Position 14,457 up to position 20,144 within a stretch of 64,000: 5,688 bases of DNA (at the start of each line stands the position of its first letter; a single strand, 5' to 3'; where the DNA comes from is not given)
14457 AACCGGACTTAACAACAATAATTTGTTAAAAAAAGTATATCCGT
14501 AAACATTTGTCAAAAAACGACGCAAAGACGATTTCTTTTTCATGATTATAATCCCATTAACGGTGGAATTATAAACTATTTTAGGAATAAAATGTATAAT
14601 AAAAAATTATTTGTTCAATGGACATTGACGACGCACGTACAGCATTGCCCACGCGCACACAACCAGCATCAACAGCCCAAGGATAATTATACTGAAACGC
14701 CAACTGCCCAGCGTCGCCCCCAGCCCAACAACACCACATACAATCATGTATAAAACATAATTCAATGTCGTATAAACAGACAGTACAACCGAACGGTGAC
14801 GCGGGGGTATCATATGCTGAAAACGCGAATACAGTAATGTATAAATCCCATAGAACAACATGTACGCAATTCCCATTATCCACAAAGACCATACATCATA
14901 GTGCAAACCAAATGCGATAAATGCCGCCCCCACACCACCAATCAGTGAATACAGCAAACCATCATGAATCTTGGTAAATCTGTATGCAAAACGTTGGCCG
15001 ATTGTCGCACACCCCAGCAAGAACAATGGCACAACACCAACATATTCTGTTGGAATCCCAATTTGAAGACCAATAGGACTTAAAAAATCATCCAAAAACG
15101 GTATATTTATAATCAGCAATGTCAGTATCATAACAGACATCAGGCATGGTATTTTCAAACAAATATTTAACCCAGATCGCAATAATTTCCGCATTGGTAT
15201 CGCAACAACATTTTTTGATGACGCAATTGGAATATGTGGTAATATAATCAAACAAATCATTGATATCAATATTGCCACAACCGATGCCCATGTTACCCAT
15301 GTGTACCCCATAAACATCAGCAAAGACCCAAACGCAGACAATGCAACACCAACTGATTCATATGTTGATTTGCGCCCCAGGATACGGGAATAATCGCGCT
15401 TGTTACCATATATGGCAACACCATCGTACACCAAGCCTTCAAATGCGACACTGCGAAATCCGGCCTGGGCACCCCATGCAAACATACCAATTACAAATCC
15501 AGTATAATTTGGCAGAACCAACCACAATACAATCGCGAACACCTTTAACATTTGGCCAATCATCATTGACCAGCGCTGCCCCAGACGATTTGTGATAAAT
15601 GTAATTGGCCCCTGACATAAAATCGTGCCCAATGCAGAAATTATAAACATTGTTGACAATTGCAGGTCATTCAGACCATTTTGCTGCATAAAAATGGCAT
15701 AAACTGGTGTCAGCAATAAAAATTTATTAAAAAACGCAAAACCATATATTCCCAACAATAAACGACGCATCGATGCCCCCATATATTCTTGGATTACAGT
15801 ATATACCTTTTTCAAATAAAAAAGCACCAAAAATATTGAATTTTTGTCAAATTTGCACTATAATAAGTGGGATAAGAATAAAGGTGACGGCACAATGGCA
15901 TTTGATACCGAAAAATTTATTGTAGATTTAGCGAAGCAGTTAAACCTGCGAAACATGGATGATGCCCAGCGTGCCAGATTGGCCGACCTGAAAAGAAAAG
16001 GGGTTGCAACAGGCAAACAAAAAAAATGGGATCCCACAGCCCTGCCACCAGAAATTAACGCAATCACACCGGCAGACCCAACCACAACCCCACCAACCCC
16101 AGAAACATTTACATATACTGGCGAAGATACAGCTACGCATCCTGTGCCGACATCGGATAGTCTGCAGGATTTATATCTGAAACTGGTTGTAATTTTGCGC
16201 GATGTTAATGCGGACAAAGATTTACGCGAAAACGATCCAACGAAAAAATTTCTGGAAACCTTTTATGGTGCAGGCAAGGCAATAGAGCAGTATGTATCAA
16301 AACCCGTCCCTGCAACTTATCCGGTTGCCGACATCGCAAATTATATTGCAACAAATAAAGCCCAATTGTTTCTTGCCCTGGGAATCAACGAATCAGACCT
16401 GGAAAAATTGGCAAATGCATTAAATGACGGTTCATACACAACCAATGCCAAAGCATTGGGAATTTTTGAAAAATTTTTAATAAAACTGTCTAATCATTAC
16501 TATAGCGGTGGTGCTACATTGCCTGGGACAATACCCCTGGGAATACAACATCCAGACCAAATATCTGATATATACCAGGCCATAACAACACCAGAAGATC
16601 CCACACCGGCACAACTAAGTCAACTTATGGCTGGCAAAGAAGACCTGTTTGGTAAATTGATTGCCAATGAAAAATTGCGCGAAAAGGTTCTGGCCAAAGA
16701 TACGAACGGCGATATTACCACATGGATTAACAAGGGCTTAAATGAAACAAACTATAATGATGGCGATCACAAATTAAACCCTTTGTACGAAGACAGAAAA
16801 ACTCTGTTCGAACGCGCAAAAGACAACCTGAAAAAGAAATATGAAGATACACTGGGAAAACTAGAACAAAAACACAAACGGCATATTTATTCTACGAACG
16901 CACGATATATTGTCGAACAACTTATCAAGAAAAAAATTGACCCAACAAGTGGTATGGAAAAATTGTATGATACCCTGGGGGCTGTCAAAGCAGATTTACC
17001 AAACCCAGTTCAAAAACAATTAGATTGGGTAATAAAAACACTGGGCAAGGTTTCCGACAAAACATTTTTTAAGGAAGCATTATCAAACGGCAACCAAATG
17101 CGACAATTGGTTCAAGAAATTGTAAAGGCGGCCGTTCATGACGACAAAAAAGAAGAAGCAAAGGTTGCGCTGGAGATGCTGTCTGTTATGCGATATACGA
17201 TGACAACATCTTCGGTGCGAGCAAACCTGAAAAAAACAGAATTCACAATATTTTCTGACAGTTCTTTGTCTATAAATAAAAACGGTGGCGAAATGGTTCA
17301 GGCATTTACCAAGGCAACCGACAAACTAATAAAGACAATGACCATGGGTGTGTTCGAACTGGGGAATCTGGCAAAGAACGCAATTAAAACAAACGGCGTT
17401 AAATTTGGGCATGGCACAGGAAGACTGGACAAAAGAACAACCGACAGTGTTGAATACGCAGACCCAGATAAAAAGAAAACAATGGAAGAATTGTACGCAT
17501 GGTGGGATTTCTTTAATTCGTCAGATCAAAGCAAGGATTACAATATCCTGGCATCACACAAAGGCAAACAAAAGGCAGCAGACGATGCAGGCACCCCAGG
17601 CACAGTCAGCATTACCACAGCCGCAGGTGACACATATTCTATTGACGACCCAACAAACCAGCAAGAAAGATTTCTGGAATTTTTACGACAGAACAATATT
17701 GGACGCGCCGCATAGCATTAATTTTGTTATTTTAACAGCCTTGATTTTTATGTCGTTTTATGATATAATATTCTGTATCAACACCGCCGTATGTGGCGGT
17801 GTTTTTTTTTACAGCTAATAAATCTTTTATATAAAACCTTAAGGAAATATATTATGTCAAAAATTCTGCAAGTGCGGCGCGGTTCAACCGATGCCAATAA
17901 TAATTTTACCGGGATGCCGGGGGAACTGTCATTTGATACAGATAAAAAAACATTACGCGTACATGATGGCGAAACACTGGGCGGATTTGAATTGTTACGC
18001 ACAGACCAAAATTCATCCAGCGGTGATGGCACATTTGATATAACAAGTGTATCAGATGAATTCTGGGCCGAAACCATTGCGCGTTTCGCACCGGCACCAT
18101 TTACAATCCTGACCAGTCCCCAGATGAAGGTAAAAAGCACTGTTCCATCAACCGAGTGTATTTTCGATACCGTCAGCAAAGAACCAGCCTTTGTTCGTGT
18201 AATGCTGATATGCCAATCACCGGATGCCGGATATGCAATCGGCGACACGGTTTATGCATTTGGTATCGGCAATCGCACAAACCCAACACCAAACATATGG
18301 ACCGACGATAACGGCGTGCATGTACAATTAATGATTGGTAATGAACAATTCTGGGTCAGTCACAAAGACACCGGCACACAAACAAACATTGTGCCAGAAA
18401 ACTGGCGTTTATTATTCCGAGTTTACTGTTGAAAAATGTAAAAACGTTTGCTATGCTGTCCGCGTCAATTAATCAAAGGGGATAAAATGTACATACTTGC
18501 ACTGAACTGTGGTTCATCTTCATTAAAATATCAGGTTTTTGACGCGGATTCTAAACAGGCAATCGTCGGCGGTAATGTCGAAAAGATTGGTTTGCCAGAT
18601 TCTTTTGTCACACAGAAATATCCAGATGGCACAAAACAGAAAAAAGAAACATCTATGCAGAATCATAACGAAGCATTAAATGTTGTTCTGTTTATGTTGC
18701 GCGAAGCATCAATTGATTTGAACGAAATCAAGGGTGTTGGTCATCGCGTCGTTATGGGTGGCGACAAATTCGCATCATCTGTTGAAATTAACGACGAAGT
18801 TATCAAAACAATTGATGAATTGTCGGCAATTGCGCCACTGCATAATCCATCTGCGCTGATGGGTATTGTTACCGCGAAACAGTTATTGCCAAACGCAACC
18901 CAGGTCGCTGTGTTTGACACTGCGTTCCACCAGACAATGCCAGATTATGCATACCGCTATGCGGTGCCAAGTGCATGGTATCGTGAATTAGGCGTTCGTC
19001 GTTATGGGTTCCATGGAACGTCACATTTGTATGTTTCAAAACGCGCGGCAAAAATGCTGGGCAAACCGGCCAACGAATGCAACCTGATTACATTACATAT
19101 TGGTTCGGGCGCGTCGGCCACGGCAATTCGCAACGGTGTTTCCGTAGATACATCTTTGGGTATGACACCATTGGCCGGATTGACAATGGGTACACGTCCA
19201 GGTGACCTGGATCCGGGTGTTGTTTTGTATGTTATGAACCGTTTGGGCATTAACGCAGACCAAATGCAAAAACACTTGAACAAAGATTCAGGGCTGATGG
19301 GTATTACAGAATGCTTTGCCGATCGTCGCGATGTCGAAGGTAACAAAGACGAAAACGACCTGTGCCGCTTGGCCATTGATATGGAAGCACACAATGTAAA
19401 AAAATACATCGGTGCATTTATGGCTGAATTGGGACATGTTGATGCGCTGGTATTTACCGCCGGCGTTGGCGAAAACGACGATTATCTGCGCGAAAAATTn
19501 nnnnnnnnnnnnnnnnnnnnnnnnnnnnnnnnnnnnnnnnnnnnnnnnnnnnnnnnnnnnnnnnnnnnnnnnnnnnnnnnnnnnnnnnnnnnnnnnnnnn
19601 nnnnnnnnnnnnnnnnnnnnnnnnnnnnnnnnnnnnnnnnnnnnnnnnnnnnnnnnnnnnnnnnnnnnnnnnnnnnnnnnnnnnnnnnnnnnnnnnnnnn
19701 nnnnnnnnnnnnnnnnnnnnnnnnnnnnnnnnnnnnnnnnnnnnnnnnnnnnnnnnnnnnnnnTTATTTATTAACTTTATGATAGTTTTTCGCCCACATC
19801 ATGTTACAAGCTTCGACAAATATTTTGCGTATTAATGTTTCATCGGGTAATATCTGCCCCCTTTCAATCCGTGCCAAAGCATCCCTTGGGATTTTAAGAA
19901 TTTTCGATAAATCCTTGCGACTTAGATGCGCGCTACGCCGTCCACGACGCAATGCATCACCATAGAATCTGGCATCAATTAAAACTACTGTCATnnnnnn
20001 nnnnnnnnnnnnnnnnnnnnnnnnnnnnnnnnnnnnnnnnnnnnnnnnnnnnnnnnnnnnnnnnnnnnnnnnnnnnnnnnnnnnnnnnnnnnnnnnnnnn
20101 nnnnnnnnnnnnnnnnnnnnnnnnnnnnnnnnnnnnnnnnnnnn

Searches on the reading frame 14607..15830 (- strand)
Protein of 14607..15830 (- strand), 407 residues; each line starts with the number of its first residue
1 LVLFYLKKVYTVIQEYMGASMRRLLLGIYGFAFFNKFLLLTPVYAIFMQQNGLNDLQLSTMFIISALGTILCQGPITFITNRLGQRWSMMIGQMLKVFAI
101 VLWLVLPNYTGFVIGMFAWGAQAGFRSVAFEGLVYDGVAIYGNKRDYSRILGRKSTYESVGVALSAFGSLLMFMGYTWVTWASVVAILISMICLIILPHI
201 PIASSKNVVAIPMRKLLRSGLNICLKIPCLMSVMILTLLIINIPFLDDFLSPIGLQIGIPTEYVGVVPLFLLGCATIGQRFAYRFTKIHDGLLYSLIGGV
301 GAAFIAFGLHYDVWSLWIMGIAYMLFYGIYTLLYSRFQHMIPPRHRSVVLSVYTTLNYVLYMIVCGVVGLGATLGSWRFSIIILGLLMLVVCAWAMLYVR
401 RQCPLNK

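Call 85: search_protein_families(library=pfam, proteins=[window:14607-15830:-], max_evalue=0.001)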
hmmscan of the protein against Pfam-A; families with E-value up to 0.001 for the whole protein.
window:14607-15830:- (407 aa): 1 family
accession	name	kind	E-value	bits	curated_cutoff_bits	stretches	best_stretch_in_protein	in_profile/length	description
PF07690.21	MFS_1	-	1.5e-16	60.7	33.4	1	27-363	3-345/347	Major Facilitator Superfamily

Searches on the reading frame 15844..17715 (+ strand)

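Call 9: search_protein_families(library=pfam, proteins=[window:15844-17715:+], max_evalue=0.01)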
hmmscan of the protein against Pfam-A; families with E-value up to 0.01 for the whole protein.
window:15844-17715:+ (623 aa): 2 families
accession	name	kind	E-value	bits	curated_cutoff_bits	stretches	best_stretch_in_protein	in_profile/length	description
PF08537.15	NBP1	-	0.0015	18.5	25.8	1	264-363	128-228/330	Fungal Nap binding protein NBP1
PF06595.17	BDV_P24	-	0.0023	18.3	27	1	384-501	38-154/202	Borna disease virus P24 protein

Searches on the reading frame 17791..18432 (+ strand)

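Call 9: search_protein_families(library=pfam, proteins=[window:17791-18432:+], max_evalue=0.01)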
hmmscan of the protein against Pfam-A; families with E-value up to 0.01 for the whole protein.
window:17791-18432:+ (213 aa): 1 family
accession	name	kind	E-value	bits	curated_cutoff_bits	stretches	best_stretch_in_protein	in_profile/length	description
PF18454.7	Mtd_N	-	4.3e-10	39.8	26.3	1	27-62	2-37/37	Major tropism determinant N-terminal domain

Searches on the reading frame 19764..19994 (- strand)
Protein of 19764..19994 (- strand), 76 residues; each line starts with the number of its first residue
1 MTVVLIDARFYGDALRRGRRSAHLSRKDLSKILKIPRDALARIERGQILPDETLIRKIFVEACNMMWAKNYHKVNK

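Call 9: search_protein_families(library=pfam, proteins=[window:19764-19994:-], max_evalue=0.01)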
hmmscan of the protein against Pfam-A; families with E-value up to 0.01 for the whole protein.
window:19764-19994:- (76 aa): 4 families
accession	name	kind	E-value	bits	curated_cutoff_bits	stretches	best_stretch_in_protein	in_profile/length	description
PF01381.28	HTH_3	-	1e-06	29.1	23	1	15-58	1-44/55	Helix-turn-helix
PF13560.12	HTH_31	-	1.1e-06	29.3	27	1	12-57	3-49/64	Helix-turn-helix domain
PF13413.12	HTH_25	-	2e-05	24.8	24.6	1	15-57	2-46/62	Helix-turn-helix domain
PF20432.4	Xre-like-HTH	-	0.0027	18.4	25.8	1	14-50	14-51/63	Antitoxin Xre-like helix-turn-helix domain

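Call 24: search_protein_families(library=pfam, alignment_id=A2, max_evalue=0.001)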
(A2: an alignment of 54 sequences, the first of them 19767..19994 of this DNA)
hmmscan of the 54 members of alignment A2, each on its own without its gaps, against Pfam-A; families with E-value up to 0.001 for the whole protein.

A. member 1, window:19767-19994:- (76 aa): 3 families
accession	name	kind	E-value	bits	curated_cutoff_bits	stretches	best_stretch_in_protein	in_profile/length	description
PF01381.28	HTH_3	-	1e-06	29.1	23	1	15-58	1-44/55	Helix-turn-helix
PF13560.12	HTH_31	-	1.1e-06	29.3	27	1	12-57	3-49/64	Helix-turn-helix domain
PF13413.12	HTH_25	-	2e-05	24.8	24.6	1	15-57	2-46/62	Helix-turn-helix domain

B. families by the number of members that match (of 54 scanned): 10 families
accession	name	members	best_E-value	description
PF13560.12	HTH_31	16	1.4e-10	Helix-turn-helix domain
PF12844.13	HTH_19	16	6.1e-08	Helix-turn-helix domain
PF01381.28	HTH_3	9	1.6e-14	Helix-turn-helix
PF09479.16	Flg_new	2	1.1e-06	Listeria-Bacteroides repeat domain (List_Bact_rpt)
PF15731.11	MqsA_antitoxin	2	0.00031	Antitoxin component of bacterial toxin-antitoxin system, MqsA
PF13505.12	OMP_b-brl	1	7.1e-06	Outer membrane protein beta-barrel domain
PF00376.29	MerR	1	1e-05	MerR family regulatory protein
PF18998.6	Flg_new_2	1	1.6e-05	Divergent InlB B-repeat domain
PF13413.12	HTH_25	1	2e-05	Helix-turn-helix domain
PF07699.19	Ephrin_rec_like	1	0.0002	Tyrosine-protein kinase ephrin type A/B receptor-like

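Call 80: search_protein_families(library=ncbifam, proteins=[window:19764-19994:-], max_evalue=0.01)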
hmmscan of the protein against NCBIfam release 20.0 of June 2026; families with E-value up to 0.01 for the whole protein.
window:19764-19994:- (76 aa): 4 families
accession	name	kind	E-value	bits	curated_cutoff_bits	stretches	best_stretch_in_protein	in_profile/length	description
TIGR00270.2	TIGR00270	equivalog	1.8e-07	31.1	110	1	11-58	76-123/159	multiprotein bridging factor aMBF1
TIGR03830.1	CxxCG_CxxCG_HTH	subfamily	9.1e-05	22.3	61.8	1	7-54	62-109/127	type II TA system antitoxin MqsA family protein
NF052239.1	antitox_spr1629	equivalog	0.0023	17.1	335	1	10-57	2-49/377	spr1629 family repressor/antitoxin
NF006328.0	PRK08558.1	equivalog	0.0053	16.4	184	1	25-62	25-62/238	adenine phosphoribosyltransferase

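Call 81: search_solved_structures(query=window:19764-19994:-, max_evalue=0.01)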
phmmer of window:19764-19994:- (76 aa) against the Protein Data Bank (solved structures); distinct sequences matched with E-value up to 0.01: 1.
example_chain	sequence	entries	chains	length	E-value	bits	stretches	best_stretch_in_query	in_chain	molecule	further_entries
8tac_A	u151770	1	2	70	0.00071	23.2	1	6-58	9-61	DBP48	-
